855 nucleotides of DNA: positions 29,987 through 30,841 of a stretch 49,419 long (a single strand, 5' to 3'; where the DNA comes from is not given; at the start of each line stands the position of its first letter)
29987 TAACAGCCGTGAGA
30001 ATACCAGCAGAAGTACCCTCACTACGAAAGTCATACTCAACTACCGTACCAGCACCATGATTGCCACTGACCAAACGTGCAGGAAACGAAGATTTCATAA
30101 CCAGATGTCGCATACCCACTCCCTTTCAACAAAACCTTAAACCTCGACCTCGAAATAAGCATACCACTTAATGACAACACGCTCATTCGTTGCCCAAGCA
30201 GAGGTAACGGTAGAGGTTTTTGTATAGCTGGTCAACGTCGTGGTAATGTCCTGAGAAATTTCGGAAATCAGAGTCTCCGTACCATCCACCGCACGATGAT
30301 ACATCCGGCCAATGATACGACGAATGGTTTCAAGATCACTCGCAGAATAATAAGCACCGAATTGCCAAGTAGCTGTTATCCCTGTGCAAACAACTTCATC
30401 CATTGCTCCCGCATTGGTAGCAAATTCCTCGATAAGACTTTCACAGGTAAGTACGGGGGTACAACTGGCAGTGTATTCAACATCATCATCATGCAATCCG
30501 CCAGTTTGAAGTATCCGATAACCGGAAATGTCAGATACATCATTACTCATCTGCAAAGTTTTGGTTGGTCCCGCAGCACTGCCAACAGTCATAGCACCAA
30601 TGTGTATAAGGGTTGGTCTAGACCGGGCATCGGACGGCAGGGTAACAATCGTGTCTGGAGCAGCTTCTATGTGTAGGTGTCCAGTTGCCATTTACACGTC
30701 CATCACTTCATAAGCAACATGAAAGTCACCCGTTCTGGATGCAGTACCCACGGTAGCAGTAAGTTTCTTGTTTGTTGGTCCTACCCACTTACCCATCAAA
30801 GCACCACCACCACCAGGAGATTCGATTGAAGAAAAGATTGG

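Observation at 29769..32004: An opposite-strand four-gene cassette is embedded in the early and replication arm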

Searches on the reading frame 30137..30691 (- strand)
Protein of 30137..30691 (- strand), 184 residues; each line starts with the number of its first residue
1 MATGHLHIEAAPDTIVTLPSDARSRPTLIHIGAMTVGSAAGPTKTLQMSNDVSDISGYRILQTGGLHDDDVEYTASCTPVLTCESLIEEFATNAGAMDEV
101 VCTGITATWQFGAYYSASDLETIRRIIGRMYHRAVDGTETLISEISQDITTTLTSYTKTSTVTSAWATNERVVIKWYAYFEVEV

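Call 6: search_protein_families(library=pfam, proteins=[window:30137-30691:-], max_evalue=1)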
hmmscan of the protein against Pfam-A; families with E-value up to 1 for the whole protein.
window:30137-30691:- (184 aa): 1 family
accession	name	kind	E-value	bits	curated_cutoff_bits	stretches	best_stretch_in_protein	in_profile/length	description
PF08997.15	UCR_6-4kD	-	0.029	14.8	24.5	1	145-180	13-48/55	Ubiquinol-cytochrome C reductase complex, 6.4kD protein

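Call 7: search_protein_families(library=phrogs, proteins=[window:30137-30691:-], max_evalue=1)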
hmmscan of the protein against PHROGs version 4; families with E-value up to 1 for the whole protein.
window:30137-30691:- (184 aa): 0 families

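Call 20: find_homologous_proteins(query=window:30137-30691:-, max_evalue=0.01)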
Query window:30137-30691:- (184 aa): 1 proteins with E <= 0.01 among 59 candidates.
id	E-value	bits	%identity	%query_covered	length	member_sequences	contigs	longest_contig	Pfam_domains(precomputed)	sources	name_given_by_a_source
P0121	2.2e-115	401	100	100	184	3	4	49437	-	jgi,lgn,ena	-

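Call 21: find_encoding_contigs(protein=P0121, flank=10000, max_places=10)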
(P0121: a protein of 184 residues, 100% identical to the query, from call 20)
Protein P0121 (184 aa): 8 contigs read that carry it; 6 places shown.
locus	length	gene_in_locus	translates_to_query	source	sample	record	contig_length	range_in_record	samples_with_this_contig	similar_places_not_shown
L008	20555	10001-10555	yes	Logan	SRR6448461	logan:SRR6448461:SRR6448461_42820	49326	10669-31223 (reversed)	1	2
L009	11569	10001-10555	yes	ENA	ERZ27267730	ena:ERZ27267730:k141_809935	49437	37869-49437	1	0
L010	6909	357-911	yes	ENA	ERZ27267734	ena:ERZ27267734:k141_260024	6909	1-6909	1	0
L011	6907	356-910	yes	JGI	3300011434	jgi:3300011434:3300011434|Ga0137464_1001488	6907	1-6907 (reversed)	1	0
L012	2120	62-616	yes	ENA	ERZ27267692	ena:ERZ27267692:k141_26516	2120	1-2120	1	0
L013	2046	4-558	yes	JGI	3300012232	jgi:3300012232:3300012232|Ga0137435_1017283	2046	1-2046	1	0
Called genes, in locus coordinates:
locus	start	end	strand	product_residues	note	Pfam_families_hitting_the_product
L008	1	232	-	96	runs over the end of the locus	PF13560:HTH_31, PF12844:HTH_19, PF13413:HTH_25 (weak), PF13443:HTH_26 (weak), PF01381:HTH_3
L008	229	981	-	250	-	-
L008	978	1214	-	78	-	-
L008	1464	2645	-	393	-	PF03796:DnaB_C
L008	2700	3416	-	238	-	PF08804:gp32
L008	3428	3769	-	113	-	-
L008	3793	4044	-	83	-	-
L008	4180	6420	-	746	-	PF03167:UDG, PF01612:DNA_pol_A_exo1, PF00476:DNA_pol_A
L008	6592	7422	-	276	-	PF12705:PDDEXK_1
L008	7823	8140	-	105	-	-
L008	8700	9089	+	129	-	-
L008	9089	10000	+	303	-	-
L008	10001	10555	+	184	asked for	-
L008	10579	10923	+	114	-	-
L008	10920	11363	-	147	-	-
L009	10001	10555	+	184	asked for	-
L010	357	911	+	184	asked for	-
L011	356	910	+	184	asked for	-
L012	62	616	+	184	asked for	-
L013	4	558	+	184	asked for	-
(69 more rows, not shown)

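Call 40: search_protein_representatives(protein=window:30137-30691:-)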
Query: 184 residues. Proteins with E-value up to 0.001 (for the whole library): 60; up to 1e-10: 18; up to 1e-30: 1. The best 60 are listed.
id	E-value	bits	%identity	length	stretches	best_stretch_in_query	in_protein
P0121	6.9e-116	400.6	100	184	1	1-184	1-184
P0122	1.6e-30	122.7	42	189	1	29-183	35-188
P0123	7.6e-24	101.0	39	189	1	35-181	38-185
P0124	2.0e-18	83.4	42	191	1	41-177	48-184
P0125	7.9e-17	78.2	40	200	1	31-180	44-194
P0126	1.4e-16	77.4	40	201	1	46-181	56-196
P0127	4.5e-14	69.2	33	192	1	22-178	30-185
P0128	5.4e-13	65.7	33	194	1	6-182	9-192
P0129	8.6e-13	65.0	36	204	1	49-176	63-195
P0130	9.5e-13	64.9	36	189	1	25-177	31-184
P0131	1.7e-12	64.0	39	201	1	40-176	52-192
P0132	3.3e-12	63.1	36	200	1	36-179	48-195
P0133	1.1e-11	61.5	36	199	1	17-176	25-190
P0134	1.1e-11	61.4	36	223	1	12-183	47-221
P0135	1.9e-11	60.6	35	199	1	29-178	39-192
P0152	1.5e-07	48.0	30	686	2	45-177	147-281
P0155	3.0e-07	47.0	33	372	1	44-177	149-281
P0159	9.4e-07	45.4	36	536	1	39-178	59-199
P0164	8.7e-06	42.2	35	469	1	10-179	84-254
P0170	9.1e-05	38.9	32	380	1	44-178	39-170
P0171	9.3e-05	38.9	27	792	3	47-178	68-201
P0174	2.5e-04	37.5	30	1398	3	71-162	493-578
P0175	2.9e-04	37.3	31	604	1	31-179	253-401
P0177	4.3e-04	36.7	30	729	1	37-178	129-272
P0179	5.0e-04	36.5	31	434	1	44-178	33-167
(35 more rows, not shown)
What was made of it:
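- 30137..30691 (-): g184. An all-beta sandwich protein. Its start codon directly follows the g303 stop (TAA ATG). 60 relatives at E<=1e-3 in the exhaustive search, mostly 190-200 aa (call 40).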

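Call 41: search_protein_families(library=pfam, proteins=[P0152, P0155, P0159, P0164, P0171, P0174, P0175, P0177, P0179, P0170], max_evalue=0.01)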
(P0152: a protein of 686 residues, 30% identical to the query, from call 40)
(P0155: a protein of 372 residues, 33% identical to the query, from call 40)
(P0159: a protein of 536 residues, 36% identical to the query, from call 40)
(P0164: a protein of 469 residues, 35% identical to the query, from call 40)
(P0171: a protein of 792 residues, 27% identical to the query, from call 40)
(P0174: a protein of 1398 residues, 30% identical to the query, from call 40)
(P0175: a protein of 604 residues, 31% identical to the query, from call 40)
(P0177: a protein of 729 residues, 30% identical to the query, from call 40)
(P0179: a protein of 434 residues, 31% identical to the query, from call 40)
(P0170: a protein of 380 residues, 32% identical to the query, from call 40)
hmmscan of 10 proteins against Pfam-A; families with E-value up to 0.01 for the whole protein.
P0152 (686 aa): 1 family
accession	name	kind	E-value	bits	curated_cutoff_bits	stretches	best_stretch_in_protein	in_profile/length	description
PF01391.23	Collagen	-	4.6e-29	100.4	27.2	5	58-115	1-58/60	Collagen triple helix repeat (20 copies)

P0155 (372 aa): 1 family
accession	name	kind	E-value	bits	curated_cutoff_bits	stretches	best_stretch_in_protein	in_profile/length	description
PF01391.23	Collagen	-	2.2e-13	50.2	27.2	2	90-146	1-57/60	Collagen triple helix repeat (20 copies)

P0159 (536 aa): 1 family
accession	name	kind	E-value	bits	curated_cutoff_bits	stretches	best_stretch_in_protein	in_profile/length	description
PF13884.11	Peptidase_S74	-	5.5e-09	36.6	22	1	444-498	1-57/58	Chaperone of endosialidase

P0164 (469 aa): 0 families

P0171 (792 aa): 1 family
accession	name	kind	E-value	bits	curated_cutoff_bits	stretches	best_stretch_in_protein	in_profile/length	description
PF01391.23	Collagen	-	2.3e-10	40.5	27.2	2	417-451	10-44/60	Collagen triple helix repeat (20 copies)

P0174 (1398 aa): 1 family
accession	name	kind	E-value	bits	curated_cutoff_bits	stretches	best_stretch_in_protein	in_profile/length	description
PF22178.3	Gp5_trimer_C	-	2.4e-08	34.6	30.9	0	664-721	50-107/112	Bacteriophage T4 gp5 C-terminal trimerisation domain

P0175 (604 aa): 0 families

P0177 (729 aa): 2 families
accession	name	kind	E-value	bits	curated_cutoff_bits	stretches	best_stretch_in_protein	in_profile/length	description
PF22237.3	SO2946-like_C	-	4.4e-20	72.8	27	1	551-696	1-143/163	SO2946-like, C-terminal domain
PF01391.23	Collagen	-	7.7e-05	22.8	27.2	1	76-132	4-55/60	Collagen triple helix repeat (20 copies)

P0179 (434 aa): 1 family
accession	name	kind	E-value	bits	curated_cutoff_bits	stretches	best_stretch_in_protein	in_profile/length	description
PF13385.13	Laminin_G_3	-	1.9e-05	25.3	27.6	1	264-405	1-135/151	Concanavalin A-like lectin/glucanases superfamily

P0170 (380 aa): 0 families
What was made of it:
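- Closest known: TNF/C1q-like jelly-roll heads. Same: As with BclA and C1q, the g184 domain follows collagen repeats in some proteins (call 41).
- The g184 domain is fused to tail-type features: S74 chaperone, gp5 C-terminal domain, collagen stalks (call 41).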

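Call 45: search_protein_families(library=phrogs, alignment_id=A2, max_evalue=0.01)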
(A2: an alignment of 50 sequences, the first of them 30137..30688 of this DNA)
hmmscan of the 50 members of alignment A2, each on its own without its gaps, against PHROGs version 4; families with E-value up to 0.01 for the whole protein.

A. member 1, window:30137-30688:- (183 aa): 0 families

B. families by the number of members that match (of 50 scanned): 1 family
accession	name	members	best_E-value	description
phrog_28464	-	1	0.0042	-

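Call 46: find_encoding_contigs(protein=P0122, flank=10000, max_places=4)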
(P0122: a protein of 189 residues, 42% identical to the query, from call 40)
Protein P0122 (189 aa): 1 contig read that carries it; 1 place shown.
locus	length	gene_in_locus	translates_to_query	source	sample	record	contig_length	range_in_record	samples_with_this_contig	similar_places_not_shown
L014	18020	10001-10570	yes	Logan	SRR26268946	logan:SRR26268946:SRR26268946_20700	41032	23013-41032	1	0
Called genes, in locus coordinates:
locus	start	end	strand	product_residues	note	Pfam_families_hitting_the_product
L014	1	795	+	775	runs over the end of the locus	PF16510:P22_portal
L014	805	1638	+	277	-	-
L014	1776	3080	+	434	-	-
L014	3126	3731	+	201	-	-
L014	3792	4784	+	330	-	-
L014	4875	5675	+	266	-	PF24175:SU10_adaptor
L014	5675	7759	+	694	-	-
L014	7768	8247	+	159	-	-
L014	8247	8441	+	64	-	-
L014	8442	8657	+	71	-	-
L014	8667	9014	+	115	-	-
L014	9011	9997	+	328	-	-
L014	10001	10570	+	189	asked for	-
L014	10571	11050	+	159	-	-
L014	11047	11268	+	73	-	-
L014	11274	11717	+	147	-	-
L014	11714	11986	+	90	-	-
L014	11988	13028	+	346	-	-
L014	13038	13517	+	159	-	-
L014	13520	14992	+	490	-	-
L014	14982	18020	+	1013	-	?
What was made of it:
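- In L014 the trio follows the adaptor and a 694-aa gene, not the capsid gene (call 46).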

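Call 49: predict_structure(alignment_id=A2)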
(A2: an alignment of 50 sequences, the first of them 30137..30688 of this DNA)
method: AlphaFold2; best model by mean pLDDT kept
length: 183 residues; sequences in the alignment: 50
mean_pLDDT: 88.0   pTM: 0.85
mean pLDDT of the five models: 88.0, 87.8, 87.5, 86.9, 86.6
residues with pLDDT >= 90: 122; 70-90: 35; 50-70: 26; < 50: 0
segments of 3 or more residues with pLDDT < 50: none
pLDDT, mean of each block of 10 residues (from residue 1): 65 77 62 73 92 96 80 90 96 95 94 85 96 98 97 96 97 96 87
secondary structure, 60 per line:
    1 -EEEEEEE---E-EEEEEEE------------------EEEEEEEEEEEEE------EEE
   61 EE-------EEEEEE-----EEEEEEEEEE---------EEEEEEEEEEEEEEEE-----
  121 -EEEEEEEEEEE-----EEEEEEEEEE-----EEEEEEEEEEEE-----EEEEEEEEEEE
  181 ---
elements in order: E2-8 E14-20 E39-51 E58-62 E70-75 E81-90 E100-115 E122-132 E138-147 E153-164 E170-180
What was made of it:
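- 30137..30691 (-): AlphaFold2 pLDDT 88, pTM 0.85 (call 49).
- The g184 model is confident (pLDDT 88, call 49).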

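Call 51: find_related_loci(query=P0122, collection=viral_contigs, flank=10000)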
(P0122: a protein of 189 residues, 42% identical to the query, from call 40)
Query P0122 (189 aa) in viral_contigs; peptide patterns used: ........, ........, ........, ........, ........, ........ (x = any residue, [..] = any of these).
1 stretches matched a pattern, but none encodes a relative of the query by tblastn (E <= 1e-3).

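Call 52: fold_search(model_id=the predicted structure, library=pdb)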
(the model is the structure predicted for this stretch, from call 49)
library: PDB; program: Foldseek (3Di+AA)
matches with E <= 10: 1609; with E <= 0.001: 0
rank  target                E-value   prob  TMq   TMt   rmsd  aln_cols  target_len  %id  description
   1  2y6k_A                1.0e-03  0.93  0.26  0.29  11.8       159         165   14  Xylotetraose bound to X-2 engineered mutated CBM4-2 Carbohydrate Binding Module from a Thermostable Rhodothermus marin (released 2012-03-07)
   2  4bj0_A                1.2e-03  0.94  0.27  0.29  12.4       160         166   14  Xyloglucan binding module (CBM4-2 X2-L110F) in complex with branched xyloses (released 2014-04-23)
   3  2y6j                  1.4e-03  0.84  0.24  0.25  12.8       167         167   12  X-2 engineered mutated CBM4-2 Carbohydrate Binding Module from a Thermostable Rhodothermus marinus Xylanase (released 2012-03-07)
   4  3i2f                  2.3e-03  1.00  0.37  0.13   5.1       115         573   11  Cocaine Esterase with mutations T172R / G173Q, bound to DTT adduct (released 2010-06-16)
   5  2zez_A                2.3e-03  0.90  0.25  0.30  11.2       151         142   10  Family 16 Carbohydrate Binding Module-2 (released 2008-03-25)
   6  2w5f_B                2.3e-03  0.69  0.24  0.12  13.0       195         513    9  High resolution crystallographic structure of the Clostridium thermocellum N-terminal endo-1,4-beta-D-xylanase 10B (Xy (released 2010-01-19)
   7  9vzi_B                2.3e-03  0.63  0.18  0.25  15.0       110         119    9  Cyanopodophage Pan3 Needle (released 2025-11-26)
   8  8hhv_A                2.3e-03  0.38  0.17  0.08  16.7       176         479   13  endo-alpha-D-arabinanase EndoMA1 from Microbacterium arabinogalactanolyticum (released 2023-08-16)
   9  3i2i                  2.6e-03  1.00  0.35  0.13   5.5       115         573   11  Cocaine Esterase with mutation T172R, bound to DTT adduct (released 2010-06-16)
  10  9k48                  2.7e-03  1.00  0.36  0.13   5.0       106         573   12  Bacetrial Cocaine Esterase with mutations T172R/G173Q/V116K/S117A/A51K (released 2024-12-18)
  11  5mu8_P                2.7e-03  0.99  0.28  0.33  10.3       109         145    8  HUMAN TNF-ALPHA IN COMPLEX WITH JNJ525 (released 2017-03-29)
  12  1gu3_A                2.9e-03  0.63  0.19  0.23  16.9       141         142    9  CBM4 structure and function (released 2002-09-26)
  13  2zez_B                3.1e-03  0.33  0.16  0.19  16.2       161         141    8  Family 16 Carbohydrate Binding Module-2 (released 2008-03-25)
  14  2w5f_A                3.2e-03  0.69  0.24  0.11  13.9       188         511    7  High resolution crystallographic structure of the Clostridium thermocellum N-terminal endo-1,4-beta-D-xylanase 10B (Xy (released 2010-01-19)
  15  5cir_D                3.4e-03  0.94  0.30  0.36  19.1       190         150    8  Crystal structure of death receptor 4 (DR4; TNFFRSF10A) bound to TRAIL (TNFSF10) (released 2017-01-18)
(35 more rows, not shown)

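Call 54: find_encoding_contigs(protein=P0123, flank=10000, max_places=3)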
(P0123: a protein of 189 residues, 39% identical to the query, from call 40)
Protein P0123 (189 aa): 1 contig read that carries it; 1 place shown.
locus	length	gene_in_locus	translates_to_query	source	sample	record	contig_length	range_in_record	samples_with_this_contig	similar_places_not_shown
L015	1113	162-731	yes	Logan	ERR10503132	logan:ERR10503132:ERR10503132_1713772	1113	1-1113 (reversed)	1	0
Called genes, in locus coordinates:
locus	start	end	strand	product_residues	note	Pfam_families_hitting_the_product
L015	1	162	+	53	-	?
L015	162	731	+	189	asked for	-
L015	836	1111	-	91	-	?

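Call 56: find_related_loci(query=A3, collection=viral_contigs, flank=10000)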
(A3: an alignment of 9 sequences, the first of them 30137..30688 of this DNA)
Query A3 (183 aa) in viral_contigs; peptide patterns used: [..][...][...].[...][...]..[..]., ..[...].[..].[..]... (x = any residue, [..] = any of these).
92 stretches matched a pattern, but none encodes a relative of the query by tblastn (E <= 1e-3).

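Call 57: fold_search(model_id=the predicted structure, library=viral)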
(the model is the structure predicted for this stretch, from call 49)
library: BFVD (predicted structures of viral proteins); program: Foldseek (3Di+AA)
matches with E <= 10: 1561; with E <= 0.001: 30
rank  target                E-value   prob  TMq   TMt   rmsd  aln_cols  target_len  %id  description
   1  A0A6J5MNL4            9.9e-08  1.00  0.53  0.18   8.0       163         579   20  Uncharacterized protein [uncultured Caudovirales phage]
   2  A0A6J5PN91            2.6e-06  1.00  0.56  0.21  10.1       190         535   15  Uncharacterized protein [uncultured Caudovirales phage]
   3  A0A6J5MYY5            2.9e-06  1.00  0.54  0.15   6.0       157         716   19  Uncharacterized protein [uncultured Caudovirales phage]
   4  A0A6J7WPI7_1          4.5e-06  1.00  0.46  0.10   8.7       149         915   19  Intramolecular chaperone auto-processing domain containing protein [uncultured Caudovirales phage]
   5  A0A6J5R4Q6            4.8e-06  1.00  0.49  0.11  14.6       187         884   15  Uncharacterized protein [uncultured Caudovirales phage]
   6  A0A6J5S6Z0            6.3e-06  1.00  0.54  0.25   6.8       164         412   20  Uncharacterized protein [uncultured Caudovirales phage]
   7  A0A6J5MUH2            6.7e-06  1.00  0.50  0.12  13.3       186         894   16  Uncharacterized protein [uncultured Caudovirales phage]
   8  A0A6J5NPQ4            7.5e-06  1.00  0.50  0.12  13.4       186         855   16  Uncharacterized protein [uncultured Caudovirales phage]
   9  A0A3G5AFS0            1.5e-05  1.00  0.51  0.09   9.1       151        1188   20  Uncharacterized protein [Solivirus sp.]
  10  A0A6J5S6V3            1.9e-05  1.00  0.49  0.07  13.3       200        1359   13  Intramolecular chaperone auto-processing domain containing protein [uncultured Caudovirales phage]
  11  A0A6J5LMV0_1          3.0e-05  1.00  0.50  0.12   6.2       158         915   21  Regulator of chromosome condensation, RCC1 [uncultured Caudovirales phage]
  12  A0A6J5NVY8            3.0e-05  1.00  0.48  0.08  13.6       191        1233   16  Uncharacterized protein [uncultured Caudovirales phage]
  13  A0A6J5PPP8            6.9e-05  1.00  0.41  0.08   6.1       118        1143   18  Peptidase S74 domain-containing protein [uncultured Caudovirales phage]
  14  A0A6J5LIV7            9.6e-05  1.00  0.38  0.14   6.7       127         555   16  Glycine-rich domain-containing protein [uncultured Caudovirales phage]
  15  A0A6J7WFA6            1.7e-04  1.00  0.46  0.31   7.1       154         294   18  Phage major tail protein TP901-1 [uncultured Caudovirales phage]
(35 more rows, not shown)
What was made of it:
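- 30137..30691 (-): BFVD matches to large uncultured-phage proteins, several with S74 or collagen domains (call 57).
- It matches the folds of large uncultured-phage proteins of that type (call 57). The g184 domain is part of large fibre-type proteins (calls 41, 57).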

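Call 63: find_related_loci(query=A4, collection=metagenome_contigs, flank=10000)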
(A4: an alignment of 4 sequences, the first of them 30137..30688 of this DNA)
Query A4 (183 aa) in metagenome_contigs; peptide patterns used: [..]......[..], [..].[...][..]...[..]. (x = any residue, [..] = any of these).
290 stretches matched a pattern; 3 encode a relative of the query (tblastn E <= 1e-3); 3 distinct loci.
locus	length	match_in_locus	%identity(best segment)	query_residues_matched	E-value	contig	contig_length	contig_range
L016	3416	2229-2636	38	39-174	9e-19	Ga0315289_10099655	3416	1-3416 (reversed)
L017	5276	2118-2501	36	52-177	1e-11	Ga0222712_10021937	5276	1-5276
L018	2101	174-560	32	47-176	5e-8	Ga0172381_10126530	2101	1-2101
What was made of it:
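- Tried and rejected: It gave only three short loci (call 63).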
